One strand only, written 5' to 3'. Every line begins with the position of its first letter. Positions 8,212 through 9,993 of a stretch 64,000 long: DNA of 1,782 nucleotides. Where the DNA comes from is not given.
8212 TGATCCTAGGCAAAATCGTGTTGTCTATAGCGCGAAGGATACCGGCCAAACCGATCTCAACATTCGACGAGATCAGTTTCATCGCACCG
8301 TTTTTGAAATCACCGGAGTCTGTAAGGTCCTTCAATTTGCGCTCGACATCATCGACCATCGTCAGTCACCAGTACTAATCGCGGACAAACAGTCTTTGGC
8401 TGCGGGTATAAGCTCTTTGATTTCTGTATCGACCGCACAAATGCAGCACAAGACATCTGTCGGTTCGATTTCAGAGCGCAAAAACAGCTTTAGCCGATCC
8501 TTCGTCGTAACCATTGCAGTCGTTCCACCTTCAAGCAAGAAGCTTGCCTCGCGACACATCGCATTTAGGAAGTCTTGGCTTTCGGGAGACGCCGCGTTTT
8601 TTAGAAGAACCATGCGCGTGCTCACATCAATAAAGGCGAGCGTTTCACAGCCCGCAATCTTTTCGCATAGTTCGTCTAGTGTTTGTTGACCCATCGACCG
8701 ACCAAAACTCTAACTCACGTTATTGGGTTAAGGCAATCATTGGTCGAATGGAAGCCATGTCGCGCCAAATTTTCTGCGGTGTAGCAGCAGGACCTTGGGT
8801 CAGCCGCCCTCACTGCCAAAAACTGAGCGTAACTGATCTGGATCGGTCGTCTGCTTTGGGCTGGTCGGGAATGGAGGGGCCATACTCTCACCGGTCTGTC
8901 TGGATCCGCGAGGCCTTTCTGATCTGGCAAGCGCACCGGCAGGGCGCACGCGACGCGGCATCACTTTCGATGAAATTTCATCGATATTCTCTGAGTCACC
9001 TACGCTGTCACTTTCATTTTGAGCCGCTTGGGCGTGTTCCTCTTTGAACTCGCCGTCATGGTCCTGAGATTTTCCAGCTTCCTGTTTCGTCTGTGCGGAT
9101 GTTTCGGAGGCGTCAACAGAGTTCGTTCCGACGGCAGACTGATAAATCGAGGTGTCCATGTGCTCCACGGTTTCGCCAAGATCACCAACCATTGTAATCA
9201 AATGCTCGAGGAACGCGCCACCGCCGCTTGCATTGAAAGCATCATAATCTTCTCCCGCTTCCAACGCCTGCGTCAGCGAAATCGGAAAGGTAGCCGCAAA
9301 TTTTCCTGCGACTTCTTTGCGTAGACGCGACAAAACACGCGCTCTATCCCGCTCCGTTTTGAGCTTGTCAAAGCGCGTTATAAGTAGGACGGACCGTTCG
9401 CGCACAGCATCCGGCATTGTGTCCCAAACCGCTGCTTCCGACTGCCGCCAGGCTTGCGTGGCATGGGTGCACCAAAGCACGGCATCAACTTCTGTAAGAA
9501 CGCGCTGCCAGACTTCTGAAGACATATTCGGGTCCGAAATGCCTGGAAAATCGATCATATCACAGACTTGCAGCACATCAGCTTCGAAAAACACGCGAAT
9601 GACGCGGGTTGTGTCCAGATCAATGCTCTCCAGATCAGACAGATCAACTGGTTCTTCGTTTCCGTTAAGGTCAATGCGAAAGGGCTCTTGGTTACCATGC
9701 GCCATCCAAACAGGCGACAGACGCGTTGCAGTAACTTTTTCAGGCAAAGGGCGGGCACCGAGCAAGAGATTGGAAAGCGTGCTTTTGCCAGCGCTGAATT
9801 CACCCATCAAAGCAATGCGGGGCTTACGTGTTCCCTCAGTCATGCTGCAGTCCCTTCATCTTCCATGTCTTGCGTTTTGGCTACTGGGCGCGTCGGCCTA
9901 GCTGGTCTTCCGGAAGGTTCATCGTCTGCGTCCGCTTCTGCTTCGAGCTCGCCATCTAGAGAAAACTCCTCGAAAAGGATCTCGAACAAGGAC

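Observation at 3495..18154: Candidate undescribed system: Ser/Thr kinase-FHA-PP2C switch wired to three dynamin-like proteins, a Roadblock pair and periplasmic ligand binders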

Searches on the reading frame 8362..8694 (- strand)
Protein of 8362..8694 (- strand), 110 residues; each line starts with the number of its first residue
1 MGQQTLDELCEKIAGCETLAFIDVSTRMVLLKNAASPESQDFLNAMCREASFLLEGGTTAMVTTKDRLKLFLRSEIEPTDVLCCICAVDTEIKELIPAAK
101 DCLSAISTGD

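Call 4: search_protein_families(library=pfam, proteins=[window:8362-8694:-], max_evalue=0.01)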
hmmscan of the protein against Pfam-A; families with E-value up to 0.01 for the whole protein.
window:8362-8694:- (110 aa): 0 families

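Call 5: search_protein_families(library=ncbifam, proteins=[window:8362-8694:-], max_evalue=0.01)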
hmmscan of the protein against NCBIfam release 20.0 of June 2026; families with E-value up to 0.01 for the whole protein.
window:8362-8694:- (110 aa): 0 families

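Call 6: search_protein_families(library=pfam, proteins=[window:8362-8694:-], max_evalue=10)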
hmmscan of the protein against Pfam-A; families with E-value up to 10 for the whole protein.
window:8362-8694:- (110 aa): 0 families

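Call 19: search_solved_structures(query=A2, max_evalue=10, show_alignments=2)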
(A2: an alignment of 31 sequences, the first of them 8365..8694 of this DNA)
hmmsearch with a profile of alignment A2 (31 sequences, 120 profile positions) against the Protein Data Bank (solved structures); distinct sequences matched with E-value up to 10: 1.
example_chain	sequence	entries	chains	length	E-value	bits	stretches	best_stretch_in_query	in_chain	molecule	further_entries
8u15_C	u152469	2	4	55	1.5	12.2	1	70-102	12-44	Sal-like protein 4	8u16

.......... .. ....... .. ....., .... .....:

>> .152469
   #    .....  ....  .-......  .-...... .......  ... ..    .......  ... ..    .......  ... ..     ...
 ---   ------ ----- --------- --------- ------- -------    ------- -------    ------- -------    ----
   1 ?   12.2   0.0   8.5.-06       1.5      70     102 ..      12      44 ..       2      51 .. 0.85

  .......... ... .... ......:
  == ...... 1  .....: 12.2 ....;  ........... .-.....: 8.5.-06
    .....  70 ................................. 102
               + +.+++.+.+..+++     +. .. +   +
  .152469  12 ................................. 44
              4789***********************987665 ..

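Call 24: find_homologous_proteins(query=A2, max_evalue=0.001)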
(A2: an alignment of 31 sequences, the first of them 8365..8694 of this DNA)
Query A2 (31 sequences) (110 aa, profile of the alignment): 199 proteins with E <= 0.001 among 2771 candidates; the best 120 are listed.
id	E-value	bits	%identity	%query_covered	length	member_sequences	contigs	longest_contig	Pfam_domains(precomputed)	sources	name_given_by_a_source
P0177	1.5e-52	195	39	95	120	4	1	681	-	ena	-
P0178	1.2e-51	192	40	95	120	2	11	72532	-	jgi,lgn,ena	-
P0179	1.4e-51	192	41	95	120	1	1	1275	-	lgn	-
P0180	1.9e-51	191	40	95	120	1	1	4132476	-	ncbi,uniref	ncbi:hypothetical protein [Yoonia sp. SS1-5]|uniref:Uncharacterized protein n=1 Tax=Yoonia rhodophyt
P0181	2.5e-51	191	41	95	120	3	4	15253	-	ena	-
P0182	3.0e-51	190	37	95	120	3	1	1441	-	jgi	-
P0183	3.3e-51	190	37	95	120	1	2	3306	-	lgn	-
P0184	4.3e-51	190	44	95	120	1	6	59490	-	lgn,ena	-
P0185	4.5e-51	190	38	95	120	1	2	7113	-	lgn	-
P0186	5.8e-51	190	45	95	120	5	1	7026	-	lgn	-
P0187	1.0e-50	189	42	99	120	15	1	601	-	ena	-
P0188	1.0e-50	189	40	95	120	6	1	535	-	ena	-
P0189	1.1e-50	189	41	95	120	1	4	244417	-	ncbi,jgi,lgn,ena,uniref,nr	ncbi:hypothetical protein [Yoonia sp.]|uniref:hypothetical protein n=1 Tax=Yoonia sp. TaxID=2212373 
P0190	1.2e-50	189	43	95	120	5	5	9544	-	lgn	-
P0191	1.4e-50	188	39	95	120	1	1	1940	-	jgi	-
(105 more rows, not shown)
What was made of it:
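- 8362..8694 (-): Rb1 (s110): a single-domain Roadblock/LC7-fold protein. UniRef names some orthologs 'Roadblock/LAMTOR2 domain-containing' (call 24).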

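Call 32: predict_structure(alignment_id=A5)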
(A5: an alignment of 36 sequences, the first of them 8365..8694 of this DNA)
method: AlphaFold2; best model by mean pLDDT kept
length: 110 residues; sequences in the alignment: 36
mean_pLDDT: 89.7   pTM: 0.81
mean pLDDT of the five models: 89.7, 88.6, 88.4, 88.2, 86.9
residues with pLDDT >= 90: 64; 70-90: 45; 50-70: 1; < 50: 0
segments of 3 or more residues with pLDDT < 50: none
pLDDT, mean of each block of 10 residues (from residue 1): 90 91 87 90 88 88 91 91 93 92 86
secondary structure, 60 per line:
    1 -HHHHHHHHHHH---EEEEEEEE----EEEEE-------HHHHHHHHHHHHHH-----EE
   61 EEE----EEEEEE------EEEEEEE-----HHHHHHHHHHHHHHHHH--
elements in order: H2-12 E16-23 E28-32 H40-53 E59-63 E68-73 E80-86 H92-108
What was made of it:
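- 8362..8694 (-): AlphaFold2 pLDDT 89.7 (call 32).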

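Call 35: fold_search(model_id=the predicted structure, library=pdb)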
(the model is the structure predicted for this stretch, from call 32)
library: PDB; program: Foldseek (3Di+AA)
matches with E <= 10: 1141; with E <= 0.001: 80
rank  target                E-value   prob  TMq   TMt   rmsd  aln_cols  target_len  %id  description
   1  3kye_A                8.2e-06  1.00  0.80  0.74   2.3       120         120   11  Crystal Structure of Roadblock/LC7 Domain from Streptomyces avermitilis (released 2009-12-22)
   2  3kye_B                8.2e-06  1.00  0.77  0.70   2.9       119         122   11  Crystal Structure of Roadblock/LC7 Domain from Streptomyces avermitilis (released 2009-12-22)
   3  3kye_C                1.0e-05  1.00  0.79  0.73   2.4       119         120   11  Crystal Structure of Roadblock/LC7 Domain from Streptomyces avermitilis (released 2009-12-22)
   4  1j3w_C                4.5e-05  1.00  0.78  0.66   2.9       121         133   14  Structure of Gliding protein-mglB from Thermus Thermophilus HB8 (released 2004-04-13)
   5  7ct3                  6.9e-05  1.00  0.74  0.68   4.3       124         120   12  Crystal Structure of MglC from Myxococcus xanthus (released 2021-01-27)
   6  6s6d_C                7.3e-05  1.00  0.77  0.32   3.1       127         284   16  Crystal structure of RagA-Q66L-GTP/RagC-S75N-GDP GTPase heterodimer complex (released 2019-10-16)
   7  1j3w_A                7.8e-05  1.00  0.77  0.65   3.0       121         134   14  Structure of Gliding protein-mglB from Thermus Thermophilus HB8 (released 2004-04-13)
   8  5yk3_B                7.8e-05  1.00  0.76  0.68   2.7       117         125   10  human Ragulator complex (released 2019-01-23)
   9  6nzd_G                9.4e-05  1.00  0.73  0.30   3.3       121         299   12  Cryo-EM Structure of the Lysosomal Folliculin Complex (FLCN-FNIP2-RagA-RagC-Ragulator) (released 2019-11-06)
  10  6h5b_B                9.9e-05  1.00  0.75  0.65   2.9       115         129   10  Myxococcus xanthus MglA in complex with its GAP MglB and GTPgammaS (released 2019-11-27)
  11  6ehr_B                1.1e-04  1.00  0.76  0.67   2.7       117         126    9  The crystal structure of the human LAMTOR-RagA CTD-RagC CTD complex (released 2017-10-04)
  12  3t12_C                1.1e-04  1.00  0.76  0.64   3.1       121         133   12  MglA in complex with MglB in transition state (released 2011-08-31)
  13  6hjm_B                1.2e-04  1.00  0.79  0.69   2.8       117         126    9  Myxococcus xanthus MglB (released 2019-12-04)
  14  3t12_B                1.2e-04  1.00  0.76  0.64   3.1       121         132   14  MglA in complex with MglB in transition state (released 2011-08-31)
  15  6hjm_A                1.3e-04  1.00  0.78  0.68   2.9       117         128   10  Myxococcus xanthus MglB (released 2019-12-04)
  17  6hjm_E                1.3e-04  1.00  0.78  0.71   2.8       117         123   10  Myxococcus xanthus MglB (released 2019-12-04)
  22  6hjm_P                1.6e-04  1.00  0.77  0.65   2.9       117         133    9  Myxococcus xanthus MglB (released 2019-12-04)
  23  1j3w_B                1.6e-04  1.00  0.77  0.64   3.0       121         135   14  Structure of Gliding protein-mglB from Thermus Thermophilus HB8 (released 2004-04-13)
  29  6hjm_D                2.1e-04  1.00  0.78  0.72   2.9       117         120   10  Myxococcus xanthus MglB (released 2019-12-04)
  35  6hjm_H                2.2e-04  1.00  0.78  0.72   2.9       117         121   10  Myxococcus xanthus MglB (released 2019-12-04)
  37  6hjm_C                2.3e-04  1.00  0.78  0.69   2.8       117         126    9  Myxococcus xanthus MglB (released 2019-12-04)
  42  6hjm_F                2.6e-04  1.00  0.77  0.68   2.9       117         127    9  Myxococcus xanthus MglB (released 2019-12-04)
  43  6hjm_J                2.8e-04  1.00  0.78  0.70   2.8       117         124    9  Myxococcus xanthus MglB (released 2019-12-04)
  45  6hjm_K                3.0e-04  1.00  0.78  0.72   2.9       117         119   10  Myxococcus xanthus MglB (released 2019-12-04)
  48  6hjm_O                3.4e-04  1.00  0.77  0.71   2.9       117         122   10  Myxococcus xanthus MglB (released 2019-12-04)
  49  6hjm_L                3.4e-04  1.00  0.78  0.69   2.9       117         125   10  Myxococcus xanthus MglB (released 2019-12-04)
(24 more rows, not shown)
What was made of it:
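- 8362..8694 (-): Foldseek PDB hits are 3kye, MglB 1j3w and 6hjm, MglC 7ct3, LAMTOR2 and the RagC C-terminal domain, at TMq 0.75-0.80 and E 8e-6 to 3e-4 (call 35).
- On MglB / Roadblock-LC7 GTPase regulators: Rb1: pLDDT 89.7, TMq 0.75-0.80 to 3kye, MglB, MglC and LAMTOR2, probability 1.00 (calls 32, 35).
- Closest known: Roadblock-GTPase pairs: MglA/MglB, Streptomyces conservons. Same: Rb1 superposes on MglB, MglC, the conservon-type Roadblock 3kye and LAMTOR2 at TM about 0.8 (call 35).
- Checked: Top Foldseek PDB hits are Roadblock/LC7 3kye, MglB, MglC, LAMTOR and Rag C-terminal domains, at TMq 0.75-0.80 and E down to 8e-6 (calls 32, 35).
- The closest folds to Rb1 include the polarity factors MglB and MglC (call 35).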

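Call 46: search_protein_families(library=padloc, proteins=[window:8362-8694:-], max_evalue=0.01)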
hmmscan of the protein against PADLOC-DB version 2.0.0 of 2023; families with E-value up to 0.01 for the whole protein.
window:8362-8694:- (110 aa): 0 families

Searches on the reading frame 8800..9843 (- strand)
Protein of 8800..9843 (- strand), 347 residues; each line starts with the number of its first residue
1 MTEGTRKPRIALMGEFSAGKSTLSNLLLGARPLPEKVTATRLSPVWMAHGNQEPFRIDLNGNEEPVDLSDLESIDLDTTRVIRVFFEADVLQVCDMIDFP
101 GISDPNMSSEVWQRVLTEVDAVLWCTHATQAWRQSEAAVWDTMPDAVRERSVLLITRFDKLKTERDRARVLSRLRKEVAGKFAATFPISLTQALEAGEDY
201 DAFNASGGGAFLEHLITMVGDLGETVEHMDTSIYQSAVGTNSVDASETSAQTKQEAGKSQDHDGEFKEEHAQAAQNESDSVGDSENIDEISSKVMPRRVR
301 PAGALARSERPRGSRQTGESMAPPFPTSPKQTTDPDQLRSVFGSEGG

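Call 4: search_protein_families(library=pfam, proteins=[window:8800-9843:-], max_evalue=0.01)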
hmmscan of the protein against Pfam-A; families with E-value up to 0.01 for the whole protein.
window:8800-9843:- (347 aa): 2 families
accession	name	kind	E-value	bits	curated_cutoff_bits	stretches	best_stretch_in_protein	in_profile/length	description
PF00350.29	Dynamin_N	-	7.5e-11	42.8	27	1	10-156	1-166/168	Dynamin family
PF01926.29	MMR_HSR1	-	8e-06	26.4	21.9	1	9-144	1-101/113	50S ribosome-binding GTPase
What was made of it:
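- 8800..9843 (-): DLPc: a short dynamin-like GTPase with only a G domain (residues 1-230) bearing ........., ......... and TRFDK. A disordered tail follows with a conserved PRRV motif. It overlaps DLPb by ATGA. Dynamin_N 7.5e-11 (call 4).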

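Call 5: search_protein_families(library=ncbifam, proteins=[window:8800-9843:-], max_evalue=0.01)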
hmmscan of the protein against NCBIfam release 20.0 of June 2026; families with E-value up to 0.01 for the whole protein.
window:8800-9843:- (347 aa): 6 families
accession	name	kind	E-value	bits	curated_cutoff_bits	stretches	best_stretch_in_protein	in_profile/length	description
NF000908.1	PRK00089.1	equivalog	7.9e-10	38.5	237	1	78-193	37-153/291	GTPase Era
TIGR00436.1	era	equivalog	0.0015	17.9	116.25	0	9-31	2-24/270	GTPase Era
NF052648.1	DynmDynABac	equivalog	0.0019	16.1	1600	1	5-40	608-643/1187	dynamin GTPase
TIGR03918.1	GTP_HydF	equivalog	0.002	17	325.55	0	5-29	5-29/392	[FeFe] hydrogenase H-cluster maturation GTPase HydF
TIGR00231.1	small_GTP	domain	0.0035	17.1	42.5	0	6-124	2-82/164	GTP-binding protein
TIGR03594.1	GTPase_EngA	equivalog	0.0084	15.2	306.7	0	7-30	175-198/432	ribosome biogenesis GTPase Der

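Call 40: search_solved_structures(query=A6, max_evalue=1, show_alignments=2)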
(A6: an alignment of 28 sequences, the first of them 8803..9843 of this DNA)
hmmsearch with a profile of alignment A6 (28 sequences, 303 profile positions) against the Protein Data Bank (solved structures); distinct sequences matched with E-value up to 1: 22.
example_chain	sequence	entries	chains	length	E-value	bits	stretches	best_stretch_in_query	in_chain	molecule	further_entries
5owv_C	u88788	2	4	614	3.2e-14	56.3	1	11-218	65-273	GTP-binding protein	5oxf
7c1o_A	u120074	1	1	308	7.5e-07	32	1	99-199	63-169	GTPase Era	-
3iev_A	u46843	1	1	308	1.9e-06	30.7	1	99-198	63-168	GTP-binding protein era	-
3r9w_A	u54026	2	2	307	1.9e-06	30.7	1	99-196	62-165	GTPase Era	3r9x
8csp_a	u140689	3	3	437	0.0006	22.5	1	6-46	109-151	GTPase Era, mitochondrial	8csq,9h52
7aoi_XL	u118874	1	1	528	0.002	20.8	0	7-33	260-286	GTP-binding protein, putative,mt-EngA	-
6yxx_EA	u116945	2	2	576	0.0027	20.3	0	7-33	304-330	mt-EngA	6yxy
5di3_B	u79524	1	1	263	0.012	18.3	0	113-280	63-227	ADP-ribosylation factor-like protein 13B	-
6xrs_A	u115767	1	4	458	0.013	18.1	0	6-35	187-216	GTPase Der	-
8wd9_D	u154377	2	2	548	0.017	17.7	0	13-45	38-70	Probable dipeptide-transport ATP-binding protein ABC transporter DppD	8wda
8wdb_D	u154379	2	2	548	0.018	17.6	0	13-45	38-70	Probable dipeptide-transport ATP-binding protein ABC transporter DppD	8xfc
9kff_A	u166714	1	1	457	0.022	17.3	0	12-39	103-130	Mitofusin FZO1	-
9kfd_A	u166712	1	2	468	0.024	17.3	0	12-39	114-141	Mitofusin FZO1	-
9kfe_A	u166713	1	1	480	0.026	17.1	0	12-39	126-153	Mitofusin FZO1,Mitofusin FZO1,Fzo1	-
7am2_BU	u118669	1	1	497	0.034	16.7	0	9-39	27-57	GTPase Der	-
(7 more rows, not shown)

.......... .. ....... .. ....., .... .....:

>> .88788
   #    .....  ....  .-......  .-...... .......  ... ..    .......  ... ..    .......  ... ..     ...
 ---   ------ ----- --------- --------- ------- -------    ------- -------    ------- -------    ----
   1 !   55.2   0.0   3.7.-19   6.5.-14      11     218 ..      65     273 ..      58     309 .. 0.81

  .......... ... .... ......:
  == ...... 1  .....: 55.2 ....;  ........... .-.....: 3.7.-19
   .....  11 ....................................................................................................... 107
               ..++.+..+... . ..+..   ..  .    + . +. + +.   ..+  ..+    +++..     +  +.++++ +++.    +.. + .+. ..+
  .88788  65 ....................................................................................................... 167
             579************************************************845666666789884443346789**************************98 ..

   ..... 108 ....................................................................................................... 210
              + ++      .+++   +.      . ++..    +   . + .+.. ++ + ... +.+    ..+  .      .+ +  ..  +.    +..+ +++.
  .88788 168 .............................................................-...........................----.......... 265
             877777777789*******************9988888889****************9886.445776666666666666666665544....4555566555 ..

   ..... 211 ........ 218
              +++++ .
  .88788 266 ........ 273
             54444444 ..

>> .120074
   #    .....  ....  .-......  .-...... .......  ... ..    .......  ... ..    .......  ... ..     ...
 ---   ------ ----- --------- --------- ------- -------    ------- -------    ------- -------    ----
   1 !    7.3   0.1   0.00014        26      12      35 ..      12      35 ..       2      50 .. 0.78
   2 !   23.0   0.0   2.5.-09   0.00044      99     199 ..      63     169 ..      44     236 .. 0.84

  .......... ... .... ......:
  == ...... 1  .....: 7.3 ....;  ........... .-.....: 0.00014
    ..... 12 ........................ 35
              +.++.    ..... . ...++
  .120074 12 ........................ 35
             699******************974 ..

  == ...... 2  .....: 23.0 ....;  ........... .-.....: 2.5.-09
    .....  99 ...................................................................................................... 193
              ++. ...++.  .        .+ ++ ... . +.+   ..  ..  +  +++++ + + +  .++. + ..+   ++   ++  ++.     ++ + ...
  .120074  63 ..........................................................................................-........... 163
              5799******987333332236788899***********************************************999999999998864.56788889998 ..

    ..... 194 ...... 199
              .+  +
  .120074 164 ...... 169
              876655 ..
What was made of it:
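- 8800..9843 (-): The profile hits the C. jejuni DLP2 G domain at 3e-14 (call 40).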

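Call 46: search_protein_families(library=padloc, proteins=[window:8800-9843:-], max_evalue=0.01)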
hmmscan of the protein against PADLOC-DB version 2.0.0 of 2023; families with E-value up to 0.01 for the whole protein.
window:8800-9843:- (347 aa): 2 families
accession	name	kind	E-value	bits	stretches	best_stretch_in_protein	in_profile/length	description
PDLC03839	LeoA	-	1.7e-07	28.7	1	4-35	54-83/559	-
PDLC03841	LeoBC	-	1.7e-07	28.7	1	9-136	79-167/601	-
